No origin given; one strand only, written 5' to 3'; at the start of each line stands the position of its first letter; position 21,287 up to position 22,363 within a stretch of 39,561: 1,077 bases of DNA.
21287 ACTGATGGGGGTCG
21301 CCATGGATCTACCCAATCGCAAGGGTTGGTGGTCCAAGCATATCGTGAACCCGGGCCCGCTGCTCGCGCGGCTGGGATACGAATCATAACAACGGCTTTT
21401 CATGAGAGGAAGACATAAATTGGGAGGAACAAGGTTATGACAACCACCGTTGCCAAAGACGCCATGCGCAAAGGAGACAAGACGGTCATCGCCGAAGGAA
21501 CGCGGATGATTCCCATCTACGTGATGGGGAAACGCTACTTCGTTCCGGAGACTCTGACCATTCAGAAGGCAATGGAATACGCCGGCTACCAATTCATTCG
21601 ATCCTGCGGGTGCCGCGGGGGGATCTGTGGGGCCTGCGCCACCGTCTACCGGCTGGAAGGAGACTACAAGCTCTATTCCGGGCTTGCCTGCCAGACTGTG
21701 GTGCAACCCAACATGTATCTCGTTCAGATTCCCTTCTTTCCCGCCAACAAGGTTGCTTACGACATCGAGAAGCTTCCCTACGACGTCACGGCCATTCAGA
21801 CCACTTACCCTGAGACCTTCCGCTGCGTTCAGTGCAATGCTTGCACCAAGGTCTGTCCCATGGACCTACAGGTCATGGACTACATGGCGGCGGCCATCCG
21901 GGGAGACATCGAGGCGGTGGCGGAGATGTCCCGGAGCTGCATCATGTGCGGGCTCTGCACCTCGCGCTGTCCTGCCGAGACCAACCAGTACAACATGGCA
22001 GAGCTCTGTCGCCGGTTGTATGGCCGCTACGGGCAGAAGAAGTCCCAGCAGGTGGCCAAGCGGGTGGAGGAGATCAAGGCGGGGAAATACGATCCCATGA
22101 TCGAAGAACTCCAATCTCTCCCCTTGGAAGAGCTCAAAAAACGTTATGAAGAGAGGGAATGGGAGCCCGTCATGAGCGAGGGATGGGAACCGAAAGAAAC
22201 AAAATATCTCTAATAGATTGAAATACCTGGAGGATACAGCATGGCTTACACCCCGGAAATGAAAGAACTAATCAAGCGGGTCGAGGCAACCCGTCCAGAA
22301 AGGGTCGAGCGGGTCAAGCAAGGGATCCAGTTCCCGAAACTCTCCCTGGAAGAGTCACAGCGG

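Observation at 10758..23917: Hdr/MvhD bifurcation-type module wired to an anchor-less SdhAB-like enzyme inside a malate-fumarate operon: candidate soluble electron-bifurcating fumarate reductase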

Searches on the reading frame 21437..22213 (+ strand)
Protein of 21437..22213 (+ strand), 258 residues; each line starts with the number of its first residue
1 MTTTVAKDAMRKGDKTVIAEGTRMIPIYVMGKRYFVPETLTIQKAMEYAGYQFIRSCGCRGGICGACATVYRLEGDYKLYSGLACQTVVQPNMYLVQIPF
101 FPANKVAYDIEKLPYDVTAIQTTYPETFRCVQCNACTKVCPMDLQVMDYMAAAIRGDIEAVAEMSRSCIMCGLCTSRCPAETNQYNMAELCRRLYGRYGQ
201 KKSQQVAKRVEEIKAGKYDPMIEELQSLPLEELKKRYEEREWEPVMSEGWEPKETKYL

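Call 3: search_protein_families(library=pfam, proteins=[window:21437-22213:+])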
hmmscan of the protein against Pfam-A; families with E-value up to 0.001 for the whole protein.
window:21437-22213:+ (258 aa): 10 families
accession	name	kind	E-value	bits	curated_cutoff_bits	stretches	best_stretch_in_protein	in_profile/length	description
PF13237.11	Fer4_10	-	4.8e-09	36.5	25.5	1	128-179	7-53/53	4Fe-4S dicluster domain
PF13187.11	Fer4_9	-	7.7e-09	35.9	27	1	129-180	1-49/52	4Fe-4S dicluster domain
PF12838.12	Fer4_7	-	5.8e-08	33.5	27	1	129-180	1-50/52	4Fe-4S dicluster domain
PF13183.11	Fer4_8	-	2.2e-07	31.7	27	1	129-180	4-66/68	4Fe-4S dicluster domain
PF13534.11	Fer4_17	-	4.5e-06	27.6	22.2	0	149-181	28-59/61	4Fe-4S dicluster domain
PF00037.32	Fer4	-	1.2e-05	25.3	21.1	0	129-143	7-21/24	4Fe-4S binding domain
PF14691.11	Fer4_20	-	1.7e-05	25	25.8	1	121-182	15-79/113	Dihydroprymidine dehydrogenase domain II, 4Fe-4S cluster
PF00111.32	Fer2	-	5.6e-05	23.4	21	1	36-90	12-77/77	2Fe-2S iron-sulfur cluster binding domain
PF12797.12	Fer4_2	-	0.00048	20.4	24.5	0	129-141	9-21/22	4Fe-4S binding domain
PF12800.12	Fer4_4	-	0.00068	20.2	24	0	129-143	3-17/17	4Fe-4S binding domain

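Call 5: search_protein_families(library=ncbifam, proteins=[window:21437-22213:+], max_evalue=0.00001)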
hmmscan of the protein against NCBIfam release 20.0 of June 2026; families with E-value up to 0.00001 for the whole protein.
window:21437-22213:+ (258 aa): 15 families
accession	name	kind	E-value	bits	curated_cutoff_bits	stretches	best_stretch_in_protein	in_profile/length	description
TIGR00314.1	cdhA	equivalog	4.5e-10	38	781.3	1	127-189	398-460/784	CO dehydrogenase/acetyl-CoA synthase complex subunit alpha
NF004540.0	PRK05888.2-1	equivalog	3.8e-09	36.3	215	1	112-192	30-116/139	NADH-quinone oxidoreductase subunit NuoI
TIGR01971.1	NuoI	subfamily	1.8e-08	34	113.05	1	124-192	38-111/121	NADH-quinone oxidoreductase, chain I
TIGR01945.1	rnfC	subfamily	1.8e-08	33.4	245.95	1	124-183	359-419/435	RnfABCDGE type electron transport complex subunit C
TIGR00403.1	ndhI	equivalog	4.1e-08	33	302.35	1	126-228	60-161/183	NAD(P)H-quinone oxidoreductase subunit I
NF042909.1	FMH_DH_FwdF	exception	6.2e-08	32.1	375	1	129-190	16-79/336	tungsten-dependent formylmethanofuran dehydrogenase subunit FwdF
NF004898.0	PRK06259.1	equivalog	1.9e-07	30.1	385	0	32-215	19-183/488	fumarate reductase (CoM/CoB) subunit TfrB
TIGR00384.1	dhsB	subfamily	1.1e-06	28.3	88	0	126-149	194-217/222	succinate dehydrogenase and fumarate reductase iron-sulfur protein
NF003454.1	PRK05035.1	equivalog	1.9e-06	26.7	345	1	125-181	364-421/556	electron transport complex subunit RsxC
NF041890.1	hdrC_Methbact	equivalog_domain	2.1e-06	27.4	270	0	154-194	16-58/192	ferredoxin:CoB-CoM heterodisulfide reductase subunit HdrC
NF041837.1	rnfC_Methano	equivalog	2.2e-06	26.8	650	1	126-183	356-414/438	Rnf electron transport complex subunit RnfC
NF006221.0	PRK08348.1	subfamily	3.6e-06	26.7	124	1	128-215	44-123/136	NADH-plastoquinone oxidoreductase subunit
TIGR02912.1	sulfite_red_C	equivalog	5e-06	25.7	324.1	1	117-208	158-243/314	sulfite reductase subunit C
NF004544.0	PRK05888.2-6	equivalog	5.7e-06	26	457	1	102-234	48-196/220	NADH-quinone oxidoreductase subunit NuoI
NF004537.0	PRK05888.1-3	equivalog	9.7e-06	25.2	163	0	124-195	63-146/204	NADH-quinone oxidoreductase subunit NuoI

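Call 8: search_solved_structures(query=window:21437-22213:+, max_evalue=1, show_alignments=2)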
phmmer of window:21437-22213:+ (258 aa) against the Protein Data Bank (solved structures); distinct sequences matched with E-value up to 1: 142 (the best 60 are shown).
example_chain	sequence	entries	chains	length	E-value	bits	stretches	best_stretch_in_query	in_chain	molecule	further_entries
9sfi_T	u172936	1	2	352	3.3e-12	49.4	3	129-183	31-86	4Fe-4S ferredoxin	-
5t5i_F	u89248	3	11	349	5.6e-09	38.9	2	125-182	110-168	Tungsten formylmethanofuran dehydrogenase subunit fwdF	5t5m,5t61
9sw6_H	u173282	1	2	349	2.6e-08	36.7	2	127-182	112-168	Tungsten formylmethanofuran dehydrogenase, subunit F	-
7bkb_K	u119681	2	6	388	1.1e-06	31.3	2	132-185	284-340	Formylmethanofuran dehydrogenase, subunit F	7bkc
7wfg_I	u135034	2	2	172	1.6e-06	30.9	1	111-189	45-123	NAD(P)H-quinone oxidoreductase subunit I, chloroplastic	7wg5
9grx_I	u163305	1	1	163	2.9e-06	30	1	108-189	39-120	NAD(P)H-quinone oxidoreductase subunit I, chloroplastic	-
8ahx_C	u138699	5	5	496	3.3e-06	29.8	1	128-216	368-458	Ion-translocating oxidoreductase complex subunit C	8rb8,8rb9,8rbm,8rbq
7eu3_I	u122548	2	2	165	3.6e-06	29.7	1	126-188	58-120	NAD(P)H-quinone oxidoreductase subunit I, chloroplastic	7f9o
7zc6_C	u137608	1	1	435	7.1e-06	28.7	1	125-183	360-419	RnfC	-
9sfi_O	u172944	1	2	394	1.9e-05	27.3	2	125-195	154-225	Ferredoxin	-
3cf4_A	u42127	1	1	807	3.1e-05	26.6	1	127-189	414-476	Acetyl-CoA decarboxylase/synthase alpha subunit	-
6hum_I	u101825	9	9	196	3.8e-05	26.3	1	123-188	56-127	NAD(P)H-quinone oxidoreductase subunit I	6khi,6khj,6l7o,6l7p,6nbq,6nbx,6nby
8ys5_D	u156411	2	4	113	4.5e-05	26.1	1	127-223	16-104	2-oxoglutarate:acceptor oxidoreductase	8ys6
7zm7_I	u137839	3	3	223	0.00029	23.4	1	92-182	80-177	Oxidoreductase-like protein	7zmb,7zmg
8iuf_S8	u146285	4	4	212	0.00032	23.3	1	124-200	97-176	NDUFS8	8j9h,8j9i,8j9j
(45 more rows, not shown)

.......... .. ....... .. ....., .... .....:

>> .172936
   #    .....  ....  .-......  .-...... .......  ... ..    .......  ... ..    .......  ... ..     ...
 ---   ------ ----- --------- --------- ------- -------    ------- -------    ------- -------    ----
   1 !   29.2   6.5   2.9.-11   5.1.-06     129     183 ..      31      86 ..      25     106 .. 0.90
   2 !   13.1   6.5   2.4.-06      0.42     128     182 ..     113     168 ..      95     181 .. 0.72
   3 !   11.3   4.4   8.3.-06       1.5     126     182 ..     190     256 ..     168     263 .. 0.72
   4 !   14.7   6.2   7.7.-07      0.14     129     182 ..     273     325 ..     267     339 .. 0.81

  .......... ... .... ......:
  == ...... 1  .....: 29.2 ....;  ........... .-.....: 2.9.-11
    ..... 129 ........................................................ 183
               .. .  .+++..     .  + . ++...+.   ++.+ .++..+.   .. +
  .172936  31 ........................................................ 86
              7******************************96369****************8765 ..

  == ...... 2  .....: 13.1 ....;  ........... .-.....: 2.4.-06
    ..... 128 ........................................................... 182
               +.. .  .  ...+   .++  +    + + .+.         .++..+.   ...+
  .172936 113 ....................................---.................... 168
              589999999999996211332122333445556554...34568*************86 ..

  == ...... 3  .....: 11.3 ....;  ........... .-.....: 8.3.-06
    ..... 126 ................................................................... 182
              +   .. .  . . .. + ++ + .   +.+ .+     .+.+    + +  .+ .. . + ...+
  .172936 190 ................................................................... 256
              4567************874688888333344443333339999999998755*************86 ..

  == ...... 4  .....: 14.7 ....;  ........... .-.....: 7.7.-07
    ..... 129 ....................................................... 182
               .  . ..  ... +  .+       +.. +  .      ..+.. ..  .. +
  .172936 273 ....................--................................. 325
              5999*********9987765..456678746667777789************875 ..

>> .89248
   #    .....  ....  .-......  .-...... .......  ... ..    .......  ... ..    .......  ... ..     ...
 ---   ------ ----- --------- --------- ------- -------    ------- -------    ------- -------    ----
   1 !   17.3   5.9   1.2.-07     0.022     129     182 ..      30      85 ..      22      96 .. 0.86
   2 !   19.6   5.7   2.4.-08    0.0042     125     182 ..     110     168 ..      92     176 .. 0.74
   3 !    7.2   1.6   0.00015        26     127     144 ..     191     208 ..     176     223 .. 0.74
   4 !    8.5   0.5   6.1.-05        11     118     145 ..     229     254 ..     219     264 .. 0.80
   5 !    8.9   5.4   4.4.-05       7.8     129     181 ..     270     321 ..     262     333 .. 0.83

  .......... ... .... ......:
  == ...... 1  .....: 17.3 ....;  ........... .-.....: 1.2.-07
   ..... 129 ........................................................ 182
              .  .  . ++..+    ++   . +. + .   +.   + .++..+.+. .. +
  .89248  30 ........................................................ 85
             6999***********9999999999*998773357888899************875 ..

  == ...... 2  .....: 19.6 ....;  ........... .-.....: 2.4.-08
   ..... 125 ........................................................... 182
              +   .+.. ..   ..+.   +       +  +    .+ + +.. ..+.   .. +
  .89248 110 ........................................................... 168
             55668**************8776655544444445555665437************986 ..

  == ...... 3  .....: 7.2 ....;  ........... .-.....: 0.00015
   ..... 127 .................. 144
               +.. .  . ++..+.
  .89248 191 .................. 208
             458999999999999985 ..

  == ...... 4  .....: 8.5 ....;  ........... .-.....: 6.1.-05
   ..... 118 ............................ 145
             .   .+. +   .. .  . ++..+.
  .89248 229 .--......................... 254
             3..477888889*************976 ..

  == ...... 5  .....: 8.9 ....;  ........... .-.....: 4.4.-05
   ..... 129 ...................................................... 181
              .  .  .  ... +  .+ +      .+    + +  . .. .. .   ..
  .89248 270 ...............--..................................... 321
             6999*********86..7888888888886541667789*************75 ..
